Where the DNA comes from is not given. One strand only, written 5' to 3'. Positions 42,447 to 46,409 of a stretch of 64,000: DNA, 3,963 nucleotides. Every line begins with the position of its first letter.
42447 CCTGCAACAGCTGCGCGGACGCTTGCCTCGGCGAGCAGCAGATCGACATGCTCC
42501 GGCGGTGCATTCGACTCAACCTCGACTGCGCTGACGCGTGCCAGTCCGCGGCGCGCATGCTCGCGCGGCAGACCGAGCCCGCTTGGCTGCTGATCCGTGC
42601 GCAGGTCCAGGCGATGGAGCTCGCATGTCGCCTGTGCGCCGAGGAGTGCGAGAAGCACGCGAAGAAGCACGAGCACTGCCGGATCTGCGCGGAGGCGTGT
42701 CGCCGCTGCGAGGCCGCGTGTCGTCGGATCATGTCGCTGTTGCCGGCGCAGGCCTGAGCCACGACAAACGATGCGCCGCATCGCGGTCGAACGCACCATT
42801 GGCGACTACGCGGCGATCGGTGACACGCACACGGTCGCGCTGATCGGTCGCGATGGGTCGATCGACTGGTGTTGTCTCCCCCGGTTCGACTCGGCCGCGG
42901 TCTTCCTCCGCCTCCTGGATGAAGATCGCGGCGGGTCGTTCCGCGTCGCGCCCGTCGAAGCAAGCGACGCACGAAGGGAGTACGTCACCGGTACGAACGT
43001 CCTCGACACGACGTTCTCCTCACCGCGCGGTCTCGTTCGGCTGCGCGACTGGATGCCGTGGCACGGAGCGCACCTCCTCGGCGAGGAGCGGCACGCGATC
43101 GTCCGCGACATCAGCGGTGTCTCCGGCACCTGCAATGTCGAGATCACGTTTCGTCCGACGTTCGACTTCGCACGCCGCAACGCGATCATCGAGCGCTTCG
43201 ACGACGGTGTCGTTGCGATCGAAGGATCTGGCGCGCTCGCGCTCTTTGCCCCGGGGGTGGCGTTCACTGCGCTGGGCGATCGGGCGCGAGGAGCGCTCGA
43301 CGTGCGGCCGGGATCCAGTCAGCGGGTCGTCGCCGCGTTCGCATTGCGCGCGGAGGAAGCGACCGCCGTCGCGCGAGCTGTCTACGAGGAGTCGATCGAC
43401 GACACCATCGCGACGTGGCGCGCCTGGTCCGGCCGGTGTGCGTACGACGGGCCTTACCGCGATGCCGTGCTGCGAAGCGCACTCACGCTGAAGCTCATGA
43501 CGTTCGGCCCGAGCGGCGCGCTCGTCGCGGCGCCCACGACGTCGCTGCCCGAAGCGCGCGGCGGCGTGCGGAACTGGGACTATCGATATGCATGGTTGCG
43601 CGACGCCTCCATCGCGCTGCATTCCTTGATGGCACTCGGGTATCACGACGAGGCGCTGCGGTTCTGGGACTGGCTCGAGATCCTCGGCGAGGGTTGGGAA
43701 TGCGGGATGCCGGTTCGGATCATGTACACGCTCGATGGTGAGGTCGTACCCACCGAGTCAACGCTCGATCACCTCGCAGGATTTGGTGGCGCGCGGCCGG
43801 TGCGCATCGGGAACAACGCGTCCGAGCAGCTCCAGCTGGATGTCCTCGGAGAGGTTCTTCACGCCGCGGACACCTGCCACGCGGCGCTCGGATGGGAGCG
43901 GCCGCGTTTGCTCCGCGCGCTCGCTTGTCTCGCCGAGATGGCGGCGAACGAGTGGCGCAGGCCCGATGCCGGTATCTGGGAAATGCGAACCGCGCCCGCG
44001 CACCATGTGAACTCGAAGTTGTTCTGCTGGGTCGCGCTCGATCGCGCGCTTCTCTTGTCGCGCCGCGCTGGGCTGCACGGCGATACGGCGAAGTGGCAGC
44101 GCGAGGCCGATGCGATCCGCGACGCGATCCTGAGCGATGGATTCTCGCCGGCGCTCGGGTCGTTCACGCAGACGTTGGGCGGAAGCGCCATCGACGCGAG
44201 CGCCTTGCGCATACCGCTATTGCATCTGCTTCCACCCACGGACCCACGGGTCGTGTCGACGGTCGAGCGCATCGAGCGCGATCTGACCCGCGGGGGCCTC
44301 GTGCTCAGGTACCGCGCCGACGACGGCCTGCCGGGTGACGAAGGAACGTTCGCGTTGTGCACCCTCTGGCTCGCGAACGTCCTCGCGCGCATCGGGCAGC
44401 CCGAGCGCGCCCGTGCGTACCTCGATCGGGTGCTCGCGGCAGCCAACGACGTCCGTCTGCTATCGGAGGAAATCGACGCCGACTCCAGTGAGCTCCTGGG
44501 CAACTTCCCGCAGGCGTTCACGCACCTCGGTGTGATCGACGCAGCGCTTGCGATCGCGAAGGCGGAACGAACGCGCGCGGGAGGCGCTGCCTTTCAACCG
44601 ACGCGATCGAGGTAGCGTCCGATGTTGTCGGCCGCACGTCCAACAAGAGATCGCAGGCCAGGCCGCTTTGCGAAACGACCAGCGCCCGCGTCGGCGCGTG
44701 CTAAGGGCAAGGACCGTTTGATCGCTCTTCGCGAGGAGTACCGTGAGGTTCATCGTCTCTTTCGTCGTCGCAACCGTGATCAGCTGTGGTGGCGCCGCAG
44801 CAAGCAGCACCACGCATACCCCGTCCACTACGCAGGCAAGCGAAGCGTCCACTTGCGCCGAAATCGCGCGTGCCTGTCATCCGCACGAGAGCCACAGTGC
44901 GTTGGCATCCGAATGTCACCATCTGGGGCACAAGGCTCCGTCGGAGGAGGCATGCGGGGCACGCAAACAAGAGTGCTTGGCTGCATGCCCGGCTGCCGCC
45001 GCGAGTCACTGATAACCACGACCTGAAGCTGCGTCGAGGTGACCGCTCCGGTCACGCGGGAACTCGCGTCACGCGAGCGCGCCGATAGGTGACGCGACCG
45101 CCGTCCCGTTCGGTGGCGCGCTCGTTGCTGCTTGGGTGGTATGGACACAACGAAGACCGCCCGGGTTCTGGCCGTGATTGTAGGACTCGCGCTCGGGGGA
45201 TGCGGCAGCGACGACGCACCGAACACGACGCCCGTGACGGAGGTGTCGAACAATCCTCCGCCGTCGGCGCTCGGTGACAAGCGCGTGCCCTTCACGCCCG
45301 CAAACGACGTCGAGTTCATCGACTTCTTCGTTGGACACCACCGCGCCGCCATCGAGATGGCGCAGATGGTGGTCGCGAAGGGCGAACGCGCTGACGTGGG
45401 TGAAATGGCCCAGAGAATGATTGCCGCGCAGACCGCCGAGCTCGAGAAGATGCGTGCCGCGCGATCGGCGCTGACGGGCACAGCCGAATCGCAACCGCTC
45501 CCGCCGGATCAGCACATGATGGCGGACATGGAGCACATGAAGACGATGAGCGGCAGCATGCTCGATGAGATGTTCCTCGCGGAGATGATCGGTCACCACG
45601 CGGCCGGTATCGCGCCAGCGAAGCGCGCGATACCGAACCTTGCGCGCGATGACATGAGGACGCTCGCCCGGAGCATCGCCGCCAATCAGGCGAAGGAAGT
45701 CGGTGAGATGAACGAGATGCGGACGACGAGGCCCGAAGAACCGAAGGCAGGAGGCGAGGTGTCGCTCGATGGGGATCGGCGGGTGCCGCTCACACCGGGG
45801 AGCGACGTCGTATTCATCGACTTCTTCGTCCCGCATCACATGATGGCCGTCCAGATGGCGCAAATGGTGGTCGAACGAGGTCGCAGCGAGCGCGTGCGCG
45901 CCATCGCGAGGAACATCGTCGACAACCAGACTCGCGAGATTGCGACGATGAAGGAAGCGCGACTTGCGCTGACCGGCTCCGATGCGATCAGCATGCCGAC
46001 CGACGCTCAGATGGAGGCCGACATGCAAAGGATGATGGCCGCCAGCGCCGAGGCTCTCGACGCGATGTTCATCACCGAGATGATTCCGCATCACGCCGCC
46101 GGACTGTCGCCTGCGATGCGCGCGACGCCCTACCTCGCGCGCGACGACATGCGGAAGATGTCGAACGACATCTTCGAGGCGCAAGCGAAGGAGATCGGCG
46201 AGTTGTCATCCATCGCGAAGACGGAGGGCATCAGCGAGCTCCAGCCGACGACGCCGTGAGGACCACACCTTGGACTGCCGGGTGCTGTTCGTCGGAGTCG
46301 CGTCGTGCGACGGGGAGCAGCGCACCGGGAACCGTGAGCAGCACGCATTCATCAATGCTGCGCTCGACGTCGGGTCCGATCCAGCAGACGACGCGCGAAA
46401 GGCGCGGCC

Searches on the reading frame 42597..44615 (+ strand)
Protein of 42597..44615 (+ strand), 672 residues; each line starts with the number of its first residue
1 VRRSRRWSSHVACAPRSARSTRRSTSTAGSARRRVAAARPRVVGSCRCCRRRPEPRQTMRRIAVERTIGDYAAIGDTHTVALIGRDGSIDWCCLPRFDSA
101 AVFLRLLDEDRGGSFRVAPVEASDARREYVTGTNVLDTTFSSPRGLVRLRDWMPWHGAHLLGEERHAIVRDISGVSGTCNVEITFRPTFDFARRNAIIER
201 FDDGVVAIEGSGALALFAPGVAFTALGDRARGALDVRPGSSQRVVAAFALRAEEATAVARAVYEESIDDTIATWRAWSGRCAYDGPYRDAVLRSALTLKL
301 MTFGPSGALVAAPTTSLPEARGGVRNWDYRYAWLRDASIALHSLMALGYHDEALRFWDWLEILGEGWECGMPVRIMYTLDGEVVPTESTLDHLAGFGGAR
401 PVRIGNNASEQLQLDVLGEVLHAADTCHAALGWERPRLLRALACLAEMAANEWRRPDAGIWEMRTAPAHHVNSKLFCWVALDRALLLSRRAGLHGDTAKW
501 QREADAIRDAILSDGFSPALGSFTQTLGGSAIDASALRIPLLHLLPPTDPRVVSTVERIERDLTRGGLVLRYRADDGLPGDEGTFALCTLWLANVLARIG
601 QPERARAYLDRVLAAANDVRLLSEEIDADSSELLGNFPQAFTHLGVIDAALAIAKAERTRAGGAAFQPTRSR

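Call 22: search_protein_families(library=pfam, proteins=[window:42597-44615:+], max_evalue=0.001)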
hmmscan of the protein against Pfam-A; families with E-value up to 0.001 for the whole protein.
window:42597-44615:+ (672 aa): 2 families
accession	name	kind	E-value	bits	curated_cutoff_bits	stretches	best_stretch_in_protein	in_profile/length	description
PF00723.27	Glyco_hydro_15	-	3.8e-61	207.7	22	1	285-650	1-426/427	Glycosyl hydrolases family 15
PF19291.4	TREH_N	-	8.4e-21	74.6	23.1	1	71-239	18-178/211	Trehalase-like, N-terminal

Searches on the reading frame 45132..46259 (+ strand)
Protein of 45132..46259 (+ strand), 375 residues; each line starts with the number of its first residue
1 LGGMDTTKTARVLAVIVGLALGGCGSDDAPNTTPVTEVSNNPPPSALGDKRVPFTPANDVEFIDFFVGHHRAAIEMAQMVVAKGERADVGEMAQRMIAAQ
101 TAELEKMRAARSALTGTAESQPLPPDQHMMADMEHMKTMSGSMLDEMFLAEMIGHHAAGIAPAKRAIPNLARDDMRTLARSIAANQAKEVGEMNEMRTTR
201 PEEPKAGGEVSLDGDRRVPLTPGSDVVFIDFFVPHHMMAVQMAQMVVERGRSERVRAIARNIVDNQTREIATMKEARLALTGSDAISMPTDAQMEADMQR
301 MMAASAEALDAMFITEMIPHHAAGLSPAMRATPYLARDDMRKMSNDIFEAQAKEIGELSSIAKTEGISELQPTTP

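Call 11: search_protein_families(library=pfam, proteins=[window:45132-46259:+], max_evalue=0.01)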
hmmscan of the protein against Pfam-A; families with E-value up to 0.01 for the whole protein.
window:45132-46259:+ (375 aa): 2 families
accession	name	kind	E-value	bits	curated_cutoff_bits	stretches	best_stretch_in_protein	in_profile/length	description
PF03713.19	DUF305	-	5.1e-49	166.7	27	3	225-360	1-149/151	Domain of unknown function (DUF305)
PF13628.12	DUF4142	-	8e-17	62.2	27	2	59-181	3-123/138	Domain of unknown function (DUF4142)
